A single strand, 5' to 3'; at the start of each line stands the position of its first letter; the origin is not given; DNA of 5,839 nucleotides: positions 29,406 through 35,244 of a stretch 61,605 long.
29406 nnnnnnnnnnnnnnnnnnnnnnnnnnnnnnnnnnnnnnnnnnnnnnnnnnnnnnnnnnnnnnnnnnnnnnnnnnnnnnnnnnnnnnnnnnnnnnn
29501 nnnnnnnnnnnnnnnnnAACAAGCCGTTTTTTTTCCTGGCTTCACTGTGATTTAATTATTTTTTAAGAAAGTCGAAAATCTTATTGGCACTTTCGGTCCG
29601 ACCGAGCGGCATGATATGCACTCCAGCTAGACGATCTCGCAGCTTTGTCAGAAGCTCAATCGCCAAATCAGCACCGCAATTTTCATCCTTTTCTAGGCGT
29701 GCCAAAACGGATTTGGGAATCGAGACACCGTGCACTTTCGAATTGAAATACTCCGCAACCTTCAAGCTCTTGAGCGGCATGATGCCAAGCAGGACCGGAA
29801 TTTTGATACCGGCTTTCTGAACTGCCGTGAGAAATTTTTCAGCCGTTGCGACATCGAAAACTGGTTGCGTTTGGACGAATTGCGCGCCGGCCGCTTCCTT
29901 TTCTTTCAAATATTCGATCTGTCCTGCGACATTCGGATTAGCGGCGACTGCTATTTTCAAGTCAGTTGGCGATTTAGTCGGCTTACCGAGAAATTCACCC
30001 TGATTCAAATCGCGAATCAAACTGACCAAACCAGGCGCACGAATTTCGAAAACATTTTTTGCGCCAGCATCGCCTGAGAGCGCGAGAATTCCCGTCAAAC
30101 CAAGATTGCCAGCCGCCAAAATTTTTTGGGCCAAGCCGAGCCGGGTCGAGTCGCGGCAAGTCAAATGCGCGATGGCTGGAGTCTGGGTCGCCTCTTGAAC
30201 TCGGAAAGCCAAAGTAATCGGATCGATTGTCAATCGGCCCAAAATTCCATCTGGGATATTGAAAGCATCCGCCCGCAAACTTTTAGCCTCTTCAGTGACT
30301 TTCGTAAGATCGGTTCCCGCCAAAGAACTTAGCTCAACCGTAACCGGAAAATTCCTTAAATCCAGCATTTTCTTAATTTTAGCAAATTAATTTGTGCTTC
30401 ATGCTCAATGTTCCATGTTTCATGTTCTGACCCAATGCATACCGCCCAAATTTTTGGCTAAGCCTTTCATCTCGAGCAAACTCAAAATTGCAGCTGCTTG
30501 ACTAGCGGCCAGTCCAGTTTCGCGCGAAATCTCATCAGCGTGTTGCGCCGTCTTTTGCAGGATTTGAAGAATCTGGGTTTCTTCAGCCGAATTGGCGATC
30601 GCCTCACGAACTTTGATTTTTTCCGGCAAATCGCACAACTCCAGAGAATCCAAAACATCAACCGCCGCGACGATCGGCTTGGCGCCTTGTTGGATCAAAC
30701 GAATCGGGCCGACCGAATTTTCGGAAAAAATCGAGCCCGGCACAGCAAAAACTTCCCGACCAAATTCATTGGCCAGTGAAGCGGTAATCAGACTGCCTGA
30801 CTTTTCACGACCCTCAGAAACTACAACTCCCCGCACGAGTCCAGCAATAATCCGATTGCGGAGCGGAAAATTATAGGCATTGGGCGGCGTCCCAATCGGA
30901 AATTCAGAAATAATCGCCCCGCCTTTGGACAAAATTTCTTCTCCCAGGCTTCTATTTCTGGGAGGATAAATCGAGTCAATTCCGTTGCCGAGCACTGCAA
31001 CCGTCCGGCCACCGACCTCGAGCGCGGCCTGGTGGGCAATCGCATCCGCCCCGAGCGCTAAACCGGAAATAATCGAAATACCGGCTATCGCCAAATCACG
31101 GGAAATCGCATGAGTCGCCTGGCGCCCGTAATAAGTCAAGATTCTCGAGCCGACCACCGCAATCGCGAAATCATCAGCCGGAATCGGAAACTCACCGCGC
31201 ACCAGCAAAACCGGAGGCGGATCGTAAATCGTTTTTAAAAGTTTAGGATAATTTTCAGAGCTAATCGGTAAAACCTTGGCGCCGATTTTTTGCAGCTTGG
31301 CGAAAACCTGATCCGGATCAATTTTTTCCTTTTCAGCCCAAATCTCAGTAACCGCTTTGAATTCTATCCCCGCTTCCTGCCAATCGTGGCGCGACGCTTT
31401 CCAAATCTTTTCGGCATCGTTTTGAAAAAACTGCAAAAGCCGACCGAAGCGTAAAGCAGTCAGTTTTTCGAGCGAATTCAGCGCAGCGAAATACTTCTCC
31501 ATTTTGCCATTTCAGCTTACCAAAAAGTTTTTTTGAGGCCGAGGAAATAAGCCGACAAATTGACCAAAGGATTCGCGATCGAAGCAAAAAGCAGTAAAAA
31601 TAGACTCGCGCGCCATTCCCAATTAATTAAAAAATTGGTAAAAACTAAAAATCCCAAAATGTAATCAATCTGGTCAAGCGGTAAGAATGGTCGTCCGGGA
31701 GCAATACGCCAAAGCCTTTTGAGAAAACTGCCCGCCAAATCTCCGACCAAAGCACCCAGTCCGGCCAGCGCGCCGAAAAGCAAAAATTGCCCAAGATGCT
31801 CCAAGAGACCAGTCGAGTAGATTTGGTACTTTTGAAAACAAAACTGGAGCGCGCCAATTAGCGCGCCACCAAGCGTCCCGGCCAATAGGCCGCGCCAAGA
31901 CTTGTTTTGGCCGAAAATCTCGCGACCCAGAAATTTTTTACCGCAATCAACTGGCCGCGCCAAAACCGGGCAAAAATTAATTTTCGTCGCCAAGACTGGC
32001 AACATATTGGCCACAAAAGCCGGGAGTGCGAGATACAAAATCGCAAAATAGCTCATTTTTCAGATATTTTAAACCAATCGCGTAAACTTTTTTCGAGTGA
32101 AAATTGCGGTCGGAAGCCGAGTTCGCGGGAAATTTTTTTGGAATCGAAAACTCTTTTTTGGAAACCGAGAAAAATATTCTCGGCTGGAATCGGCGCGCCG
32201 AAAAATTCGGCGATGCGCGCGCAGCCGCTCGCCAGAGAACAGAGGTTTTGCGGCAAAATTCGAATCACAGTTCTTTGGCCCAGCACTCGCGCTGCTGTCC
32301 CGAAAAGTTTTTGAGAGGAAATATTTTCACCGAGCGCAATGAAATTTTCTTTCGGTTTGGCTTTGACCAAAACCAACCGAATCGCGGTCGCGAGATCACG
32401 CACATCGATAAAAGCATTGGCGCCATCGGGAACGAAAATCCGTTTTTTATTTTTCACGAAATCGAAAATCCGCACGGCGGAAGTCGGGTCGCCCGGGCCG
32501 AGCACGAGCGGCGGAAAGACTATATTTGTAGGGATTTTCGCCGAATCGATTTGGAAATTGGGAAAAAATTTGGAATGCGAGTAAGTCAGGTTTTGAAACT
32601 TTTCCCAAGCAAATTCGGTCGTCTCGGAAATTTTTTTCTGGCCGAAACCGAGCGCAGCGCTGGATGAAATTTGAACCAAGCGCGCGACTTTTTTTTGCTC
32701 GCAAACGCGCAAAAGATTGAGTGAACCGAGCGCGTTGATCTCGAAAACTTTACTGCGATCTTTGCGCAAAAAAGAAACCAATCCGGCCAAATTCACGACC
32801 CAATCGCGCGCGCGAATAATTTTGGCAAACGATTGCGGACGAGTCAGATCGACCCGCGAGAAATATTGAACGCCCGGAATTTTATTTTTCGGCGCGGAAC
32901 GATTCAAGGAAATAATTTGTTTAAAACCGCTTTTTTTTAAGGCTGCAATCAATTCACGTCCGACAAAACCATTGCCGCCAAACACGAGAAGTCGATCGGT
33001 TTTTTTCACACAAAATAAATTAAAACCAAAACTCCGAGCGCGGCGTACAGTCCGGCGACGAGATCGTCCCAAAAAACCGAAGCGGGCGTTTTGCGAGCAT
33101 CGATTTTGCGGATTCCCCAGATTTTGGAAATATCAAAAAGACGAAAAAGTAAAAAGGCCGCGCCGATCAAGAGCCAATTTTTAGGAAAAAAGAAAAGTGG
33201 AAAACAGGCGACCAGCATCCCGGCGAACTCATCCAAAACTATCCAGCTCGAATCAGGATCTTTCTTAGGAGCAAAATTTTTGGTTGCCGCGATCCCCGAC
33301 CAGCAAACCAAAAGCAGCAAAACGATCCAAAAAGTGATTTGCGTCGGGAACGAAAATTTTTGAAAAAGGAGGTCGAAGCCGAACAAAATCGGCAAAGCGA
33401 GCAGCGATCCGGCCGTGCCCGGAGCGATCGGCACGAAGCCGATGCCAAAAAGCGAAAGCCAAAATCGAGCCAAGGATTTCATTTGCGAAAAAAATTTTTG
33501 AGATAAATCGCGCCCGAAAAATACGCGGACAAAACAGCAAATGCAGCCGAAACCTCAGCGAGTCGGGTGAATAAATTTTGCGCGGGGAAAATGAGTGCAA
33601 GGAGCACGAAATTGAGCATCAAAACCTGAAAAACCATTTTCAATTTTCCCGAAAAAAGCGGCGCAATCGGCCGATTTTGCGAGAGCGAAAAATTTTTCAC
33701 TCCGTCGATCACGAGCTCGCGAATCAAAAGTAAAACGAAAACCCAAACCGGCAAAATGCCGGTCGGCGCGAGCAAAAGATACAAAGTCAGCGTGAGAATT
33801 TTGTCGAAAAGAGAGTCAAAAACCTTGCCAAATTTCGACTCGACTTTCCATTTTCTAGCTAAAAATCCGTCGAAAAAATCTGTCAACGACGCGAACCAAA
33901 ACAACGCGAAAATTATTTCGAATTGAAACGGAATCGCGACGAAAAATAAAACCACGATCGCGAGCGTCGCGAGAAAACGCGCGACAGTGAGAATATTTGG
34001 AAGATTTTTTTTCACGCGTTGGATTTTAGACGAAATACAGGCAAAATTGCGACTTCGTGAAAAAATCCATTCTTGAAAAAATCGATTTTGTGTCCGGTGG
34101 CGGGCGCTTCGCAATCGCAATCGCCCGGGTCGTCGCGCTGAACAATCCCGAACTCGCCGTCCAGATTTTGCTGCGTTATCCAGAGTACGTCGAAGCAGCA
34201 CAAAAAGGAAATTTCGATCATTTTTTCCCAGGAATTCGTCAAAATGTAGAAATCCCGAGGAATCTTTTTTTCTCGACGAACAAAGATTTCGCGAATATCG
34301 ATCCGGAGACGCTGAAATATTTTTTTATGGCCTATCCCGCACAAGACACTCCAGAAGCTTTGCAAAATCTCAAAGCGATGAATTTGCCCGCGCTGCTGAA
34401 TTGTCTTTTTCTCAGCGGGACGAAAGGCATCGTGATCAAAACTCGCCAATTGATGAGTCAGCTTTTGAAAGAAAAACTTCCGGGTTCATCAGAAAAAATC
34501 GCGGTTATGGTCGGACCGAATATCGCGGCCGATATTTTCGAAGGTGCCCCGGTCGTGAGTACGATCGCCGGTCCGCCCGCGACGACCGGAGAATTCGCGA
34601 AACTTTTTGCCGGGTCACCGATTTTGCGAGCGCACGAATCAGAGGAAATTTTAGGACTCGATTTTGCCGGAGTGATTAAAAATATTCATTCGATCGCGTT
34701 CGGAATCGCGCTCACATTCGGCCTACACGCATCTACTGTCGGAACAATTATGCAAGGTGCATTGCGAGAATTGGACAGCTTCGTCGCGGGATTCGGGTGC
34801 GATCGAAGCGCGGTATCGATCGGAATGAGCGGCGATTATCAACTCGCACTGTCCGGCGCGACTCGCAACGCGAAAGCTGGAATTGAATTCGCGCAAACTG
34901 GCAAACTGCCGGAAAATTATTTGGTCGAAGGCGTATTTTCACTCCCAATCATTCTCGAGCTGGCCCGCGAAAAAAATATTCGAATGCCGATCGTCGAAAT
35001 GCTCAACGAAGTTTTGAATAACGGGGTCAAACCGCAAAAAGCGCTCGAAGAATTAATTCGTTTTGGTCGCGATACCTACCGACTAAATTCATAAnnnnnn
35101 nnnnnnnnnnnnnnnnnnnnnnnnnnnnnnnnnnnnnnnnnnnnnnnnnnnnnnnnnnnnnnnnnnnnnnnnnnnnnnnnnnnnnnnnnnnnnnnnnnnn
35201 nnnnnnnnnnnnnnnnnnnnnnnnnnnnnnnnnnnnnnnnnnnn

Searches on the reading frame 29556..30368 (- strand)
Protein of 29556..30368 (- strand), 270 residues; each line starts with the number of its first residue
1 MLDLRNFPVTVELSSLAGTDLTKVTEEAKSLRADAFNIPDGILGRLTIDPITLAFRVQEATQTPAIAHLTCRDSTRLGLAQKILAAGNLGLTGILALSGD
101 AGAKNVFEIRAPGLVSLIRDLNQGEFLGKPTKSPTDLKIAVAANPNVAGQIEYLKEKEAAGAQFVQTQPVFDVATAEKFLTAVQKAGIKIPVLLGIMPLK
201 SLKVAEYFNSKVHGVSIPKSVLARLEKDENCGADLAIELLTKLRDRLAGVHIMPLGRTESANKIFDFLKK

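Call 27: search_protein_families(library=pfam, proteins=[window:29556-30368:-], max_evalue=0.001)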
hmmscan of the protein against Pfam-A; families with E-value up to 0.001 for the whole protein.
window:29556-30368:- (270 aa): 1 family
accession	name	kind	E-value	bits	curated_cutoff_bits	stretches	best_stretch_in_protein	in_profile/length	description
PF02219.23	MTHFR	-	5.9e-33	114.9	24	1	41-266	49-284/287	Methylenetetrahydrofolate reductase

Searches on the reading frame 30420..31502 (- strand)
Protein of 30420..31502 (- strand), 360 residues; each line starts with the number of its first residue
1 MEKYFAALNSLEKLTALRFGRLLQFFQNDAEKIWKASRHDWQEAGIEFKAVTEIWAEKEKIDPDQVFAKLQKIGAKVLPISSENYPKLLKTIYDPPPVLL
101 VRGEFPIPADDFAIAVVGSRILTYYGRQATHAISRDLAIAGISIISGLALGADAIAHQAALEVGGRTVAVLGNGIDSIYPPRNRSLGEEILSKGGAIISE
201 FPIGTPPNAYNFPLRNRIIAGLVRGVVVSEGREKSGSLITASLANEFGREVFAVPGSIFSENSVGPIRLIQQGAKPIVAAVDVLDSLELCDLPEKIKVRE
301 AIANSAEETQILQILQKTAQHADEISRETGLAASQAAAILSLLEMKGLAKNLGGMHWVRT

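Call 27: search_protein_families(library=pfam, proteins=[window:30420-31502:-], max_evalue=0.001)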
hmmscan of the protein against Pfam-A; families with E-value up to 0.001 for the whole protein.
window:30420-31502:- (360 aa): 2 families
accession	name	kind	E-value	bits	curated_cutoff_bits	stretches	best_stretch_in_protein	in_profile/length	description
PF02481.21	DNA_processg_A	-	4.8e-73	245.3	29.6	1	70-277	2-210/212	DNA recombination-mediator protein A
PF17782.7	DprA_WH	-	1.4e-12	47.9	22.9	1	301-354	7-60/61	DprA winged helix domain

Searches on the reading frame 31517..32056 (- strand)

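Call 27: search_protein_families(library=pfam, proteins=[window:31517-32056:-], max_evalue=0.001)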
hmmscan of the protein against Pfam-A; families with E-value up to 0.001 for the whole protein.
window:31517-32056:- (179 aa): 2 families
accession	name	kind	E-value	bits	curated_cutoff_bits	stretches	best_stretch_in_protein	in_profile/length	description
PF01864.22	CarS-like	-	7.1e-30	104.7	22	1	4-179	6-175/175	CDP-archaeol synthase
PF01148.25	CTP_transf_1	-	6.7e-06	26.6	24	1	51-118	169-230/264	Cytidylyltransferase family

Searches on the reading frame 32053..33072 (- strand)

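Call 27: search_protein_families(library=pfam, proteins=[window:32053-33072:-], max_evalue=0.001)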
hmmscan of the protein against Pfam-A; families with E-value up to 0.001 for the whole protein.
window:32053-33072:- (339 aa): 7 families
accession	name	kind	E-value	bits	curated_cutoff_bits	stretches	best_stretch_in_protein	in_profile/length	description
PF01370.27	Epimerase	-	1.3e-23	84.1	20.9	1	29-240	2-233/240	NAD dependent epimerase/dehydratase family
PF16363.11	GDP_Man_Dehyd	-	2.3e-16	60.6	27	1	29-170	1-159/332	GDP-mannose 4,6 dehydratase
PF01073.25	3Beta_HSD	-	6.6e-12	45.5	22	1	29-215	1-206/280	3-beta hydroxysteroid dehydrogenase/isomerase family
PF04321.23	RmlD_sub_bind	-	1.3e-09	38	27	1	27-139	2-103/287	RmlD substrate binding domain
PF07993.18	NAD_binding_4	-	6.6e-09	35.7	20.1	1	80-198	80-213/258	Male sterility protein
PF13460.12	NAD_binding_10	-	8.6e-07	29.4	27.2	1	32-148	1-109/184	NAD(P)H-binding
PF08659.16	KR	-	0.00039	20.8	22.6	0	29-64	4-39/180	KR domain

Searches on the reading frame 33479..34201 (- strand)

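Call 27: search_protein_families(library=pfam, proteins=[window:33479-34201:-], max_evalue=0.001)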
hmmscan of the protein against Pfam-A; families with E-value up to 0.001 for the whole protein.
window:33479-34201:- (240 aa): 1 family
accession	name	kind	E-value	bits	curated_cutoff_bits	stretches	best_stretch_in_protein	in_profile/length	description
PF01066.26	CDP-OH_P_transf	-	5.8e-30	105.1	22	1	66-214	2-138/152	CDP-alcohol phosphatidyltransferase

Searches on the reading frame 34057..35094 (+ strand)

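Call 27: search_protein_families(library=pfam, proteins=[window:34057-35094:+], max_evalue=0.001)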
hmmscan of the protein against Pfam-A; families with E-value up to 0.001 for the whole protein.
window:34057-35094:+ (345 aa): 2 families
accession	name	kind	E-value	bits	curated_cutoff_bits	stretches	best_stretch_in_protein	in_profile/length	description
PF07479.19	NAD_Gly3P_dh_C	-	2.2e-20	73.8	25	1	198-331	2-142/142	NAD-dependent glycerol-3-phosphate dehydrogenase C-terminus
PF01210.29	NAD_Gly3P_dh_N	-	7.3e-13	49.2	23.1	1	12-171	4-151/158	NAD-dependent glycerol-3-phosphate dehydrogenase N-terminus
